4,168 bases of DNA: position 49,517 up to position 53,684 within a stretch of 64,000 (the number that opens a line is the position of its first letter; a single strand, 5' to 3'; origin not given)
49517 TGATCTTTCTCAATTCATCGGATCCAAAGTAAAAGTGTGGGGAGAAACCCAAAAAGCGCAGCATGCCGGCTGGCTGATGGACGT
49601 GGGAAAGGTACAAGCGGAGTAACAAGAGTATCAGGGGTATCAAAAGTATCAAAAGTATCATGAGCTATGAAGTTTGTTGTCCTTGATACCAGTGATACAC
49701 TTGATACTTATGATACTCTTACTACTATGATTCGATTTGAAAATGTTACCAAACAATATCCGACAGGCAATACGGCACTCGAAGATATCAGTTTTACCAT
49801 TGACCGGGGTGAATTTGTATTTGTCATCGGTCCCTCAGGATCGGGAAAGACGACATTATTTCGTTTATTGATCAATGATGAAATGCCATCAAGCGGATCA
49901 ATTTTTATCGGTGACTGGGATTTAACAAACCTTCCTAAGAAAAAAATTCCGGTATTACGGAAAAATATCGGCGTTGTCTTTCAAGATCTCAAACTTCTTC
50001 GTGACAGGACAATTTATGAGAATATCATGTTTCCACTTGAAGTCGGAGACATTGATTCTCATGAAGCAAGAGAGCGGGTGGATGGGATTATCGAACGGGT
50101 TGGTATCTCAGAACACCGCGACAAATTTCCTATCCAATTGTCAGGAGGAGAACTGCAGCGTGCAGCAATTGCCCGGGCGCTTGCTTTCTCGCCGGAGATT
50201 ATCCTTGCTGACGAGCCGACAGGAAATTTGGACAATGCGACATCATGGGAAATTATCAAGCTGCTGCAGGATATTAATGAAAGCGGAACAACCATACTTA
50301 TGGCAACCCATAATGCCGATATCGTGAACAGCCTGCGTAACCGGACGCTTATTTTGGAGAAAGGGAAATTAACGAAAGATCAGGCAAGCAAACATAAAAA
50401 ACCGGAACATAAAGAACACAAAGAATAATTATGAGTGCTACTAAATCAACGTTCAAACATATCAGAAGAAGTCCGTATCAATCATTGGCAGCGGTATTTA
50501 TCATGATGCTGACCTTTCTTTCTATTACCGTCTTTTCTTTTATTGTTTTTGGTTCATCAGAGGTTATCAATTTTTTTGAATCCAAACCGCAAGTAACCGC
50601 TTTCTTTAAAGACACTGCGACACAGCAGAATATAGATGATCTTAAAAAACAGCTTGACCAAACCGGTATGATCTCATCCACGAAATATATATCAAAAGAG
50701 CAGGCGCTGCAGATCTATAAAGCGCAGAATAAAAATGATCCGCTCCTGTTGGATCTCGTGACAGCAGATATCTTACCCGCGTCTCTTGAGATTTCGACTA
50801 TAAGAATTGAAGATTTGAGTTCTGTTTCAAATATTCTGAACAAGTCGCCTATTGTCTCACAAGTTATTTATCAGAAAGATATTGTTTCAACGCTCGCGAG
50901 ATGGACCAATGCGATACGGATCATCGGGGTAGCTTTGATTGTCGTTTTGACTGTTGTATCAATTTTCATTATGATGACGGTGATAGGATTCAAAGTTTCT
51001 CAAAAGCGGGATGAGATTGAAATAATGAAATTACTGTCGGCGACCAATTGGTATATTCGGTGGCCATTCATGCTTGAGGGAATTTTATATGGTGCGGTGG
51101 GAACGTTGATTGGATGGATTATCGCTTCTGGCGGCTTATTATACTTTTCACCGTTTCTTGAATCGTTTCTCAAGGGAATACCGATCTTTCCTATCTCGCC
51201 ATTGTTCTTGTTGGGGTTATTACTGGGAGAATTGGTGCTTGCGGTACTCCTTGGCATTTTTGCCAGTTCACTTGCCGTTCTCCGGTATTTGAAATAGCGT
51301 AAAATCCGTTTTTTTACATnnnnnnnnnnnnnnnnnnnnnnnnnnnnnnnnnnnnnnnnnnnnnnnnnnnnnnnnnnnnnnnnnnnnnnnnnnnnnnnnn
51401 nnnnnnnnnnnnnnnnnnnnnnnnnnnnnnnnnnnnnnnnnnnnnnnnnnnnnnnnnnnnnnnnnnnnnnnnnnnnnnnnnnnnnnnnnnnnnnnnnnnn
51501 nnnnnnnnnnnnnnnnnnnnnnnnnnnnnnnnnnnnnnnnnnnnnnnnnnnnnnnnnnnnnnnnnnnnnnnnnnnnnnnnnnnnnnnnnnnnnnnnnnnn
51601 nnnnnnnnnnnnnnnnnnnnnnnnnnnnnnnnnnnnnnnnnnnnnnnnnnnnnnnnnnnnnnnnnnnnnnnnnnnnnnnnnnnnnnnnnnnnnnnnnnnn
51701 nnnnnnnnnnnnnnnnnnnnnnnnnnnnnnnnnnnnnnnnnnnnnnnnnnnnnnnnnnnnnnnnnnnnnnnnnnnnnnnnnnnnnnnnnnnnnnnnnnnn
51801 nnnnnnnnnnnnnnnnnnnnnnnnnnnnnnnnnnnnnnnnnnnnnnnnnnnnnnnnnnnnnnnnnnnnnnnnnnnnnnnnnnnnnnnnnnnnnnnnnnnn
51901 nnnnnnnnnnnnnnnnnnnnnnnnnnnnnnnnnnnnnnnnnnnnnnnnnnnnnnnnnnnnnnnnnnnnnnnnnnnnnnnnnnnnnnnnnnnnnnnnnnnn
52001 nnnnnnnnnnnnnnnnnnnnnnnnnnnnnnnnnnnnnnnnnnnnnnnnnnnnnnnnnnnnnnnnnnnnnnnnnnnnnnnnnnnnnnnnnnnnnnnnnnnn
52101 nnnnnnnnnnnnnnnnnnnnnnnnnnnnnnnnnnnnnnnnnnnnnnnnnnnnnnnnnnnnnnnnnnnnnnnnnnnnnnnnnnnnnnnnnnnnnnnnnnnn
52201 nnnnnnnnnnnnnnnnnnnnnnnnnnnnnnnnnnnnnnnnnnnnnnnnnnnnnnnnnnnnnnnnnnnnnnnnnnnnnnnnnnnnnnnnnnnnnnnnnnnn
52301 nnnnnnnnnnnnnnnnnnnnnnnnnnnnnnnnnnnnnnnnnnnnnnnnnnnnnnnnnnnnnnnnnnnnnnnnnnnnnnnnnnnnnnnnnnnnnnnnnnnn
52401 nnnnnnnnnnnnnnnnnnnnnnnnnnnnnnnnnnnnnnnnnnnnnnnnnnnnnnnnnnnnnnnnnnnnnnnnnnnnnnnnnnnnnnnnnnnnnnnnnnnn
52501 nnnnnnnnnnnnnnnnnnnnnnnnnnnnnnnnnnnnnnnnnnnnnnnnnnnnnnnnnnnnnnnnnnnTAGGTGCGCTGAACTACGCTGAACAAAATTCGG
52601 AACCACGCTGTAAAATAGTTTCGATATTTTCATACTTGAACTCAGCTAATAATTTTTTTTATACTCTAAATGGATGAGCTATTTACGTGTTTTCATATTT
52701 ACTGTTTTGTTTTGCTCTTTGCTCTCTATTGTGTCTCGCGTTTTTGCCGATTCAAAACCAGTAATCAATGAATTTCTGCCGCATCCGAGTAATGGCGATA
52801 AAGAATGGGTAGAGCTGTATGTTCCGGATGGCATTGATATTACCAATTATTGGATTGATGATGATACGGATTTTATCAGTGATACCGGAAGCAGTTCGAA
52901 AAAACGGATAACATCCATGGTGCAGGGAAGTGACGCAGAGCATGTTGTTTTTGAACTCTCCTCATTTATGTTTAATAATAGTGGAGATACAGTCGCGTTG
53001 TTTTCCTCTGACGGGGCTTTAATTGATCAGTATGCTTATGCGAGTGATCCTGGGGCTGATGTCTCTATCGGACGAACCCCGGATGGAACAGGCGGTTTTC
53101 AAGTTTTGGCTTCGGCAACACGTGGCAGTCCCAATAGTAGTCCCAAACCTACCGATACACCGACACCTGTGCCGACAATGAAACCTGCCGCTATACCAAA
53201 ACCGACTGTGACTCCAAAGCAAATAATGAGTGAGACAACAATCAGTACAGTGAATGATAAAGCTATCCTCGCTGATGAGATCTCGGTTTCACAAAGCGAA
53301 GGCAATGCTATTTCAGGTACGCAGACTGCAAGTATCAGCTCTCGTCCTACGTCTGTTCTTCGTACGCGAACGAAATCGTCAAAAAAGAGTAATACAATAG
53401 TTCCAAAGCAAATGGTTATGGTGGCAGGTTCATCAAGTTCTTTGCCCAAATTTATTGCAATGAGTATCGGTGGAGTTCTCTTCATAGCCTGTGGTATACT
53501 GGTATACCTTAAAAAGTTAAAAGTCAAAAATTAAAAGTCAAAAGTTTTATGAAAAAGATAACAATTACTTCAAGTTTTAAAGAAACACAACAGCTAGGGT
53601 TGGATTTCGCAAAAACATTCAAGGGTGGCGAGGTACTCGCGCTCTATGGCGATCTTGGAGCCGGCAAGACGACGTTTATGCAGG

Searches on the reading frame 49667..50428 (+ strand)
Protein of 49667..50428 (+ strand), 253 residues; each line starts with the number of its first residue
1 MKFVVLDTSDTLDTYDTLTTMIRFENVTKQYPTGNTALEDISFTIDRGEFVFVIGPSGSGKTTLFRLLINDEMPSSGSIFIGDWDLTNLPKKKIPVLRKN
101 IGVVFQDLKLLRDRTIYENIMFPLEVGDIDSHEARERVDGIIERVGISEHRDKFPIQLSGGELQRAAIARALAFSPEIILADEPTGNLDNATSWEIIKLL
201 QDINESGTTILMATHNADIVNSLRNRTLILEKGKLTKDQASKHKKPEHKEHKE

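Call 82: search_protein_families(library=pfam, proteins=[window:49667-50428:+], max_evalue=0.00001)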
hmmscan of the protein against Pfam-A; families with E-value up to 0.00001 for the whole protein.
window:49667-50428:+ (253 aa): 2 families
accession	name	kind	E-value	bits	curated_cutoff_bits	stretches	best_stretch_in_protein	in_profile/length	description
PF00005.33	ABC_tran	-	1.3e-34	120.1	25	1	38-185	1-136/137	ABC transporter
PF13304.12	AAA_21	-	3.3e-06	27.8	27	0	50-92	1-55/304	AAA domain, putative AbiEii toxin, Type IV TA system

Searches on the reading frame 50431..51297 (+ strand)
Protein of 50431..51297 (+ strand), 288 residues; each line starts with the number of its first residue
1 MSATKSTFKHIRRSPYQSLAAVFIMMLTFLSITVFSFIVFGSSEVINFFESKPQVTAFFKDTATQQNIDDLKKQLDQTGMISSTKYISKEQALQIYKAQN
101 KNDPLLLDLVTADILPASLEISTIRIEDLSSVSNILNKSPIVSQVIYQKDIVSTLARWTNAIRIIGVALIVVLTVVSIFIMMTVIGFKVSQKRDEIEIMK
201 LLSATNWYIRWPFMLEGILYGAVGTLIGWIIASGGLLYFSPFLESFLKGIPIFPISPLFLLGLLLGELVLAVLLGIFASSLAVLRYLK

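Call 82: search_protein_families(library=pfam, proteins=[window:50431-51297:+], max_evalue=0.00001)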
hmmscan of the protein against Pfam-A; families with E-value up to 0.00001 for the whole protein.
window:50431-51297:+ (288 aa): 2 families
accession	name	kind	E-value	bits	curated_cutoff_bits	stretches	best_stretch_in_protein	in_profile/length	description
PF18075.7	FtsX_ECD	-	9.6e-17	61.8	23.5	1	54-145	2-96/96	FtsX extracellular domain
PF02687.27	FtsX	-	1.5e-12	48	25.5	1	168-282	2-115/120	FtsX-like permease C-terminal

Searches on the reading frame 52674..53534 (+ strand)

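Call 82: search_protein_families(library=pfam, proteins=[window:52674-53534:+], max_evalue=0.00001)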
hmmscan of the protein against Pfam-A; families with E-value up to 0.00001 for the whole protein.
window:52674-53534:+ (286 aa): 1 family
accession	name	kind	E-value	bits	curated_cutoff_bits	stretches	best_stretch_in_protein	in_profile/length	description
PF00932.25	LTD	-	6e-09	36.7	34.3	1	27-122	6-107/109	Lamin Tail Domain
